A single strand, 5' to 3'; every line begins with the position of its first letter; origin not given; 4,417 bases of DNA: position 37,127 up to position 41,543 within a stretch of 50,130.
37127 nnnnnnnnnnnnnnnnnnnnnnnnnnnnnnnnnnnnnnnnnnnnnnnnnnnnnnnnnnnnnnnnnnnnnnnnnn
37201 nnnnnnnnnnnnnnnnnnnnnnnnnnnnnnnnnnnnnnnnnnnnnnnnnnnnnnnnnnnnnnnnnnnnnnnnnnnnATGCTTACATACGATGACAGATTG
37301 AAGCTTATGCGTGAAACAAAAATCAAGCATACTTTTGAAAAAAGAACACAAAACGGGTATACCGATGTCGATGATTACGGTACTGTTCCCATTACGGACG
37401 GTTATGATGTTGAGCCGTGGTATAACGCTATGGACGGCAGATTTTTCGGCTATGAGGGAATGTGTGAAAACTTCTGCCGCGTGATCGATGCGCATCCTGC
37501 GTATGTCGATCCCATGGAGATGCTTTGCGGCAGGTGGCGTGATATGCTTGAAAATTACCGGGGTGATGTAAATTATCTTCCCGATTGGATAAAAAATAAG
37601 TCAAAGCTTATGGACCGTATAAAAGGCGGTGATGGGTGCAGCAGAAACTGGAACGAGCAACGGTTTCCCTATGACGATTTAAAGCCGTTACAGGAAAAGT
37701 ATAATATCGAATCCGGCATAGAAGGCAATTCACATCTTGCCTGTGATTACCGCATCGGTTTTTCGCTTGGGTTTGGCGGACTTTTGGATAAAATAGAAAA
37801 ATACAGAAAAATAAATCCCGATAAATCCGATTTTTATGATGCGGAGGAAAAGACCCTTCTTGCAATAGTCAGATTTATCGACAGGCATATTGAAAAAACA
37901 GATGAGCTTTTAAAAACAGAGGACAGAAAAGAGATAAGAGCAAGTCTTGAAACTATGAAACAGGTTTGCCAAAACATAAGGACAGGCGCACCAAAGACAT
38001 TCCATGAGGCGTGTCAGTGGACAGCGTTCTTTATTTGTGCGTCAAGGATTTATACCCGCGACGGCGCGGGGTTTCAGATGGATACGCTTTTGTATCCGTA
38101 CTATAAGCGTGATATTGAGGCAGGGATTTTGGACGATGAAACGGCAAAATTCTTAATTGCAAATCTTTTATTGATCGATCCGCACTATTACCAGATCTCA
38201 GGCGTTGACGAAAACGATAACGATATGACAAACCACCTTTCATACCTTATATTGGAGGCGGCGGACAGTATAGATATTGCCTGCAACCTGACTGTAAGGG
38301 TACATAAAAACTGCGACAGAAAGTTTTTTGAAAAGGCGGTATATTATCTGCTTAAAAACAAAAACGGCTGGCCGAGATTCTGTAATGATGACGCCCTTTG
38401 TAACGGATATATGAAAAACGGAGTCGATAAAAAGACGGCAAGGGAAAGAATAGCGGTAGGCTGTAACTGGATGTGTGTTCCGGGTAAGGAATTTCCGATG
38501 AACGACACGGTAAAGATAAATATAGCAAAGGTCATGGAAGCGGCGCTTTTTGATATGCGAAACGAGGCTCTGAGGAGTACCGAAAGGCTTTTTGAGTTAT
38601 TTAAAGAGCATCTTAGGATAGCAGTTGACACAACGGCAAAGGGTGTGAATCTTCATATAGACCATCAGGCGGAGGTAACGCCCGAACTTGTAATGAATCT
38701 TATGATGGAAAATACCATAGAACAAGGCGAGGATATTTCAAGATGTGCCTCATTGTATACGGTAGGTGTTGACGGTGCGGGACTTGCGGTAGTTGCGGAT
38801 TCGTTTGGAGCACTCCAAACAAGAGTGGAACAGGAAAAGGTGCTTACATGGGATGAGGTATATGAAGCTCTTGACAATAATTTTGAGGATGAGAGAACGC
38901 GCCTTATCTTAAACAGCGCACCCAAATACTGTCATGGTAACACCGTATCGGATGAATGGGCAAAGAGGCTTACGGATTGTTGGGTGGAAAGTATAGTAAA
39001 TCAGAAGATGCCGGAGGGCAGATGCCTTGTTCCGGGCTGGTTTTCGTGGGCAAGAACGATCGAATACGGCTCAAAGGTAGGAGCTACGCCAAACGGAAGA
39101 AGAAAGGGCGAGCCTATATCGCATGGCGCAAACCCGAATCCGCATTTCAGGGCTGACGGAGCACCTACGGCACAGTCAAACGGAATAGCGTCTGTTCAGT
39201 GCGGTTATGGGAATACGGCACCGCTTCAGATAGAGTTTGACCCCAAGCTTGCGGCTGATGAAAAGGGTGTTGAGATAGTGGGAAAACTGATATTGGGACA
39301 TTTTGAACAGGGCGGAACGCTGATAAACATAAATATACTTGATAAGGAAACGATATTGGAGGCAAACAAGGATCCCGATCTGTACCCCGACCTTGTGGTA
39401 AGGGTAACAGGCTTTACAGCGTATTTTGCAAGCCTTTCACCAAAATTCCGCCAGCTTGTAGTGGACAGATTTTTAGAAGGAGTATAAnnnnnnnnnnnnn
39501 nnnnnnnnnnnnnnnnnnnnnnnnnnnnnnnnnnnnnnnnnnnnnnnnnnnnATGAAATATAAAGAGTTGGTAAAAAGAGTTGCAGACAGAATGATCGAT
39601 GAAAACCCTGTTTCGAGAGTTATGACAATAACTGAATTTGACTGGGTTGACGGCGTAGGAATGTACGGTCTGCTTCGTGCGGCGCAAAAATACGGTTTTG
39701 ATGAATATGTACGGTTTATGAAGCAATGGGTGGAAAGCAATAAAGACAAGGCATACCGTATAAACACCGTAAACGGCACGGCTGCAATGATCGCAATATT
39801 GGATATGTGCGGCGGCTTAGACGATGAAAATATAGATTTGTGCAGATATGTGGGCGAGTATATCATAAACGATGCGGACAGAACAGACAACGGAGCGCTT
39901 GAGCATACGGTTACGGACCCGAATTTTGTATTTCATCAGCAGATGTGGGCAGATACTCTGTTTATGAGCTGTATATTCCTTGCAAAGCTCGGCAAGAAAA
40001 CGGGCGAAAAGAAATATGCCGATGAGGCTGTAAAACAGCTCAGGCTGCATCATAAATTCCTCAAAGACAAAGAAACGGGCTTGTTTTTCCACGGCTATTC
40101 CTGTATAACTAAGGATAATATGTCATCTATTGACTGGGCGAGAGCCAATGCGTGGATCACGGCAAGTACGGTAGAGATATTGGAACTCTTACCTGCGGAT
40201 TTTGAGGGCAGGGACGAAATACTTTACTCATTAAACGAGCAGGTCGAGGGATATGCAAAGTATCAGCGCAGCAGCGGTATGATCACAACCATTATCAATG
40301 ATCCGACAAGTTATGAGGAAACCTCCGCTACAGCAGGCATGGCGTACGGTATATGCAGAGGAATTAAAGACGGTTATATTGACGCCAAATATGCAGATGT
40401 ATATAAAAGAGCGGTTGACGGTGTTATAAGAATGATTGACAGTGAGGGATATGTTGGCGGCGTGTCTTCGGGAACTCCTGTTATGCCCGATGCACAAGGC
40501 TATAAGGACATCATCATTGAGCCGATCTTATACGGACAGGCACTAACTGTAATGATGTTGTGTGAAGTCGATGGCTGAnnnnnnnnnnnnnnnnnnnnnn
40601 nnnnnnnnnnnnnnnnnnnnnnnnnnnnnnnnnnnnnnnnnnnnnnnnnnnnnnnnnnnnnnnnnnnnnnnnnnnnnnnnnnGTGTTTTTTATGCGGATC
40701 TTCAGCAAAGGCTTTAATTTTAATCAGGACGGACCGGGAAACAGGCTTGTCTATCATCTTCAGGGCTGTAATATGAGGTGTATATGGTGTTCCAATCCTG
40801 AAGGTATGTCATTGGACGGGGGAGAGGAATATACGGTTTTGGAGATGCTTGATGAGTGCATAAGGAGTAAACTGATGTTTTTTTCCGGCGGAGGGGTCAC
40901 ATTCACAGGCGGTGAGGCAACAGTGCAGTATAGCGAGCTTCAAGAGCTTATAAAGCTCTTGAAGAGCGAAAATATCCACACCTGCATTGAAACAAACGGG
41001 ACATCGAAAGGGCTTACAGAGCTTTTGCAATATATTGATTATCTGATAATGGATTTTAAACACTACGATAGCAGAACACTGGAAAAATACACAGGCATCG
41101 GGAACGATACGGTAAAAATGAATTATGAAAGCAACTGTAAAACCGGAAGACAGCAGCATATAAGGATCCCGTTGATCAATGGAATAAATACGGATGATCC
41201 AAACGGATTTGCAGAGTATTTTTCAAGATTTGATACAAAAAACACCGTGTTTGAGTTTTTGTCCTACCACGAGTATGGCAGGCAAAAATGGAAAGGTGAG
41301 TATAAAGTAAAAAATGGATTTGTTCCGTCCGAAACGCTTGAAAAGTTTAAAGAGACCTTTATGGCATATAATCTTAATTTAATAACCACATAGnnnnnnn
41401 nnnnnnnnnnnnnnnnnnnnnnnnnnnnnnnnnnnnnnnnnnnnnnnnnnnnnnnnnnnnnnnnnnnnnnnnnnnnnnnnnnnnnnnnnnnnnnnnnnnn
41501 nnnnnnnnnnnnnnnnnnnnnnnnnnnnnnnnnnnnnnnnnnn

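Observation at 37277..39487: GRE-1 has a Cys-Asn-Trp loop instead of the usual Cys-x-Glu or Cys-Cys and is unusually short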

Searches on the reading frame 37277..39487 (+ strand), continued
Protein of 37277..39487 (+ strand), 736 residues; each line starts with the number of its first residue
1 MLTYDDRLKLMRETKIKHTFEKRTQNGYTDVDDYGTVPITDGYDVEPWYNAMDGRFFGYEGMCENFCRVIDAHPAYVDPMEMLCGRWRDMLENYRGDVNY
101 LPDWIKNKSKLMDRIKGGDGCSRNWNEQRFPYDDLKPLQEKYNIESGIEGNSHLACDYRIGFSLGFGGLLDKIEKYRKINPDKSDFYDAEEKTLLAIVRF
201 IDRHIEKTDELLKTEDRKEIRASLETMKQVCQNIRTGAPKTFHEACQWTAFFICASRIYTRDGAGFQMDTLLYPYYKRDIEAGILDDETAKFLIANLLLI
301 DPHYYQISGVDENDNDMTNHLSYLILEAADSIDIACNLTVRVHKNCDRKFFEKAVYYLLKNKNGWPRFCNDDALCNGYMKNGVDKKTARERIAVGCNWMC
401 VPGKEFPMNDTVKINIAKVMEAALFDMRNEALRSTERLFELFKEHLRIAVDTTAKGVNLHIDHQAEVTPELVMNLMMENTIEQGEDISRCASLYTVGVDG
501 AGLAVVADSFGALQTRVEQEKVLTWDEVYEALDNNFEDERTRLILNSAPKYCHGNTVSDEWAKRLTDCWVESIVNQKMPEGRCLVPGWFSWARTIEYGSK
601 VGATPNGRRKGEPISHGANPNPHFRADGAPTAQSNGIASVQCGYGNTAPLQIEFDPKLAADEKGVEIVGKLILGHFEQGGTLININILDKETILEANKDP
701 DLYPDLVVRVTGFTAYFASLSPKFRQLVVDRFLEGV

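Call 79: search_solved_structures(query=L025:6971-8122:+, max_evalue=1e-10)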
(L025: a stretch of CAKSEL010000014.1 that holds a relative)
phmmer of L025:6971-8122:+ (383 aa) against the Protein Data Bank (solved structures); distinct sequences matched with E-value up to 1e-10: 40.
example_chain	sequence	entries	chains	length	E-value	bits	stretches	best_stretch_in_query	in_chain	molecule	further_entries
7xr9_A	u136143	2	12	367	1.1e-53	186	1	15-375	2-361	DgpA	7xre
9m3d_B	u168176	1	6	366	4.1e-53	184.1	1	15-380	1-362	DgpA1 from W974-1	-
3e18_A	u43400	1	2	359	1.1e-25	93.8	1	17-231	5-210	oxidoreductase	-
3ezy_A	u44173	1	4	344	5.6e-18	68.4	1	17-221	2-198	Dehydrogenase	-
3cea_A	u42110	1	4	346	7.4e-17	64.8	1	17-217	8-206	Myo-inositol 2-dehydrogenase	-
1zh8_A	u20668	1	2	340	8.5e-17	64.6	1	14-213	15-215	oxidoreductase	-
3q2i_A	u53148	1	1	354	1.7e-16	63.5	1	17-215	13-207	dehydrogenase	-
5a02_A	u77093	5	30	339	1.8e-16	63.5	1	17-216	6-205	ALDOSE-ALDOSE OXIDOREDUCTASE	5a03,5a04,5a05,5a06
4fb5_A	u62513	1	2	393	2.1e-16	63.2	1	14-208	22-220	Probable oxidoreductase protein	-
3gfg_A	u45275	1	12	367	3.1e-16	62.7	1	12-220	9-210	Uncharacterized oxidoreductase yvaA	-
9m37_A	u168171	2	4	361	3.1e-16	62.7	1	66-234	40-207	P581a DgpA2 and isoorientin complex structure | Gfo/Idh/MocA family protein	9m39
3gdo_A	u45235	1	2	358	1.3e-15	60.7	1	16-220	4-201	Uncharacterized oxidoreductase yvaA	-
3q2k_A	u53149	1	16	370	1.7e-15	60.3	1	17-212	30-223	oxidoreductase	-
3hnp_A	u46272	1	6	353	3e-15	59.5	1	18-213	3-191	Oxidoreductase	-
1evj_A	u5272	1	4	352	3.2e-15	59.4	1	20-215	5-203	GLUCOSE-FRUCTOSE OXIDOREDUCTASE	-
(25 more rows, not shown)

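Call 80: search_solved_structures(query=L025:8156-9250:+, max_evalue=0.00001)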
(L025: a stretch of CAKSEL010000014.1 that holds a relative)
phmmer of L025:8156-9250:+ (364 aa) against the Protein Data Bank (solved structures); distinct sequences matched with E-value up to 0.00001: 2.
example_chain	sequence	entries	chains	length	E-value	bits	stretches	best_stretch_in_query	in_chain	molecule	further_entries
3e9m_A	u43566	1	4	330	9.7e-09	37.8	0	50-146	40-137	Oxidoreductase, Gfo/Idh/MocA family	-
6nor_A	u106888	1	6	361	4.5e-06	29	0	193-266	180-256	Putative NAD dependent dehydrogenase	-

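Call 81: search_solved_structures(query=L025:4783-5880:+, max_evalue=1e-12)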
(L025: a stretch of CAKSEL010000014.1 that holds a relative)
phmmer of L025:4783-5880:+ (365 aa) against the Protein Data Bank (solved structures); distinct sequences matched with E-value up to 1e-12: 6.
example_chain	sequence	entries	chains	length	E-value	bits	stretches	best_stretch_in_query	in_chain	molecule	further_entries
9m3d_B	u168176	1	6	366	7.8e-21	77.8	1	9-361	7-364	DgpA1 from W974-1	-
7xr9_A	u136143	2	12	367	2.8e-17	66.1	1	7-194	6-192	DgpA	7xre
3ec7_A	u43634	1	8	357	2.1e-14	56.6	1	7-154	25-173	Putative Dehydrogenase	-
4gqa_A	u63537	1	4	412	2e-13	53.4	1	39-226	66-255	NAD binding Oxidoreductase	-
5uhw_A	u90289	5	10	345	4e-13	52.4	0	7-280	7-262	Oxidoreductase protein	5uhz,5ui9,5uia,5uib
6a3f_A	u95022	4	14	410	7.7e-13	51.5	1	42-225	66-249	Putative dehydrogenase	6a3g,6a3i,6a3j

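Call 82: search_solved_structures(query=L001:6299-7093:+, max_evalue=1e-8)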
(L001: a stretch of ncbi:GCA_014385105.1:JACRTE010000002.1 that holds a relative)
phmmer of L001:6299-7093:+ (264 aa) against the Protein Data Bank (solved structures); distinct sequences matched with E-value up to 1e-8: 6.
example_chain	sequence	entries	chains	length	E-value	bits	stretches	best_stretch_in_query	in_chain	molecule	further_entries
3ngf_A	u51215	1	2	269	9.8e-19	70.8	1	13-247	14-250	AP endonuclease, family 2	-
1k77_A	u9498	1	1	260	5.5e-15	58.5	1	13-251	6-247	Hypothetical protein ygbM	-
8xix_A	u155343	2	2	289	2.4e-11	46.6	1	130-245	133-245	D-tagatose 3-epimerase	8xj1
8xiv_A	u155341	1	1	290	2.4e-11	46.6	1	130-245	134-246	D-tagatose 3-epimerase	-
2zvr_A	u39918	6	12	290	2.7e-10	43.1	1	121-245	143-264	Uncharacterized protein TM_0416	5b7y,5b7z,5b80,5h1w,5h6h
6wn6_A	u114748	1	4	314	3e-10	43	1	134-250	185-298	3-keto-D-glucoside 4-epimerase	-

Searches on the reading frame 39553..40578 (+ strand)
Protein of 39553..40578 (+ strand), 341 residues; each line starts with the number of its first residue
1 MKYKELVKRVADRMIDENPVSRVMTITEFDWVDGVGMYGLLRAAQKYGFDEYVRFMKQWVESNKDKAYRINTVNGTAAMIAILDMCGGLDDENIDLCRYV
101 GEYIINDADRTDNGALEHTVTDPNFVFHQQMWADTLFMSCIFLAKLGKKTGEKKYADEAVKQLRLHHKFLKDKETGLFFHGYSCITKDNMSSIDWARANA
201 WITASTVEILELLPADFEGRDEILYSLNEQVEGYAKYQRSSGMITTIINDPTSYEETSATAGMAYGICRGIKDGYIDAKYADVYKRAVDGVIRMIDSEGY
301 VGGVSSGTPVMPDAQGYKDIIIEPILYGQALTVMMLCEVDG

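Call 4: search_protein_families(library=pfam, proteins=[window:39553-40578:+])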
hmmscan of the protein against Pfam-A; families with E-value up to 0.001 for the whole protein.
window:39553-40578:+ (341 aa): 1 family
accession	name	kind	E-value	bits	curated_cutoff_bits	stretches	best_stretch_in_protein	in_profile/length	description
PF07470.19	Glyco_hydro_88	-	6.9e-76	256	26.6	1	7-339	2-348/352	Glycosyl Hydrolase Family 88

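Call 5: search_protein_families(library=ncbifam, proteins=[window:39553-40578:+], max_evalue=0.001)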
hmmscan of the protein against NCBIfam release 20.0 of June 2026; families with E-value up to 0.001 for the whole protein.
window:39553-40578:+ (341 aa): 1 family
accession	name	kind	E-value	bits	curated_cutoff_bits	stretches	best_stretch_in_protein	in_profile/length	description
NF051900.1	BetGalacBglBAgro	equivalog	4e-86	289.1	420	1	22-339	12-329/333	beta-galactosidase BglB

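Call 71: search_solved_structures(query=window:39553-40578:+)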
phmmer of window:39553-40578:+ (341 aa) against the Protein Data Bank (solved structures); distinct sequences matched with E-value up to 0.001: 10.
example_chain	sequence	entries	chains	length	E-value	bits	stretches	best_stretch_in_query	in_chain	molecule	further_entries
3qwt_A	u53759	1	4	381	4.7e-54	187.1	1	27-338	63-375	Putative GH105 family protein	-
3pmm_A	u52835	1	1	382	1.4e-49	172.4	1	27-338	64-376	Putative cytoplasmic protein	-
4xuv_A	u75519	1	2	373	3.5e-40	141.6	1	28-338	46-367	Glycoside hydrolase family 105 protein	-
3k11_A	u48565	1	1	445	5.1e-21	78.5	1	104-314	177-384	Putative glycosyl hydrolase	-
4wu0_A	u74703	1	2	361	1.9e-18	70.1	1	124-294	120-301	Similar to yteR (Bacilus subtilis)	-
1nc5_A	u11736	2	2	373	1.5e-16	63.8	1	16-294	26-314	hypothetical protein yTER | Putative glycosyl hydrolase yteR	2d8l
2gh4_A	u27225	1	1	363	6.6e-16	61.7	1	16-294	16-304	Putative glycosyl hydrolase yteR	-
4ce7_A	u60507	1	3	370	9.7e-14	54.6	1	129-306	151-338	UNSATURATED 3S-RHAMNOGLYCURONYL HYDROLASE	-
5noa_A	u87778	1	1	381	3.1e-11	46.4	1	113-289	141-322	Family 88 glycosyl hydrolase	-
4q88_A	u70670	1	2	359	3.2e-11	46.3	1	131-289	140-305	Uncharacterized protein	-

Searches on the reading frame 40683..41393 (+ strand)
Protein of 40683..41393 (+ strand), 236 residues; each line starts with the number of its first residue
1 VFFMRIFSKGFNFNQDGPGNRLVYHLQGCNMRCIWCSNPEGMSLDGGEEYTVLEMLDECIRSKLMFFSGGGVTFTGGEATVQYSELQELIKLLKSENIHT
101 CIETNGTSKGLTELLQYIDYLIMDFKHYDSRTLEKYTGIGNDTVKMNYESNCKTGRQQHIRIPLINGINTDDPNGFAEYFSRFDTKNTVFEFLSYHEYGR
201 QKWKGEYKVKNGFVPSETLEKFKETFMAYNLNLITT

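Call 4: search_protein_families(library=pfam, proteins=[window:40683-41393:+])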
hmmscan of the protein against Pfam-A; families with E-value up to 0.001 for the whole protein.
window:40683-41393:+ (236 aa): 2 families
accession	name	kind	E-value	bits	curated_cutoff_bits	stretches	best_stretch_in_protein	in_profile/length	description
PF04055.27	Radical_SAM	-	2.4e-16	60.8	29.5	1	24-178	2-164/166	Radical SAM superfamily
PF13353.11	Fer4_12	-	1.1e-14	55.4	22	1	16-123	2-114/137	4Fe-4S single cluster domain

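Call 5: search_protein_families(library=ncbifam, proteins=[window:40683-41393:+], max_evalue=0.001)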
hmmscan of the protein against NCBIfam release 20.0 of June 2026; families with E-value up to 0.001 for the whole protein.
window:40683-41393:+ (236 aa): 28 families (the best 25 are shown)
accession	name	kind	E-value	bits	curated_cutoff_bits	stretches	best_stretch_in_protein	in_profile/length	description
TIGR02493.1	PFLA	equivalog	7.9e-43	146.5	231.75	1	12-225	8-231/235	pyruvate formate-lyase-activating protein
TIGR02494.1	PFLE_PFLC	subfamily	8e-43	146.8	174.35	2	47-205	101-264/293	glycyl-radical enzyme activating protein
NF043069.1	T4HPD_activ_SAM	equivalog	1.2e-36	126.6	425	2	47-232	101-294/299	trans-4-hydroxy-L-proline dehydratase activase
NF008356.0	PRK11145.1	equivalog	7.8e-35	120.3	375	1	5-232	6-243/246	pyruvate formate lyase 1-activating protein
NF033717.2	HPDL_rSAM_activ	equivalog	2e-34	119.3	420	2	47-230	109-300/311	4-hydroxyphenylacetate decarboxylase activase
NF048010.1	SfplDhtActHpsHDes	equivalog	1.7e-31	109.1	430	2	47-204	109-272/298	(2S)-3-sulfopropanediol dehydratase activating enzyme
TIGR04395.1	cutC_activ_rSAM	equivalog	2.3e-31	109.2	360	2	47-232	107-303/309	choline TMA-lyase-activating enzyme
NF048008.1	SfplDhtActHpfHKleb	equivalog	5.6e-31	108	500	2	47-205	104-268/308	(2S)-3-sulfopropanediol dehydratase activating enzyme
NF033719.1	ind_deCO2_activ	equivalog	2.4e-30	105.9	425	2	47-217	108-283/302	indoleacetate decarboxylase activase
TIGR04041.1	activase_YjjW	hypoth_equivalog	1.4e-28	100.1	250.2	2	48-225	91-264/276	YjjW family glycine radical enzyme activase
TIGR04003.1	rSAM_BssD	equivalog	4e-26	91.9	496.45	2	47-204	105-268/314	[benzylsuccinate synthase]-activating enzyme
NF007483.0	PRK10076.1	equivalog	1.3e-19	70.5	326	2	47-217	95-271/292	[formate-C-acetyltransferase]-activating enzyme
TIGR02495.1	NrdG2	equivalog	4.8e-18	65.2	131.15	1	24-144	21-139/193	anaerobic ribonucleoside-triphosphate reductase activating protein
TIGR02826.1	RNR_activ_nrdG3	equivalog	2.7e-10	40.3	151.7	1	22-123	18-116/148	anaerobic ribonucleoside-triphosphate reductase activating protein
TIGR02491.1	NrdG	equivalog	1.1e-09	38.4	126.1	1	16-121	12-126/154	anaerobic ribonucleoside-triphosphate reductase activating protein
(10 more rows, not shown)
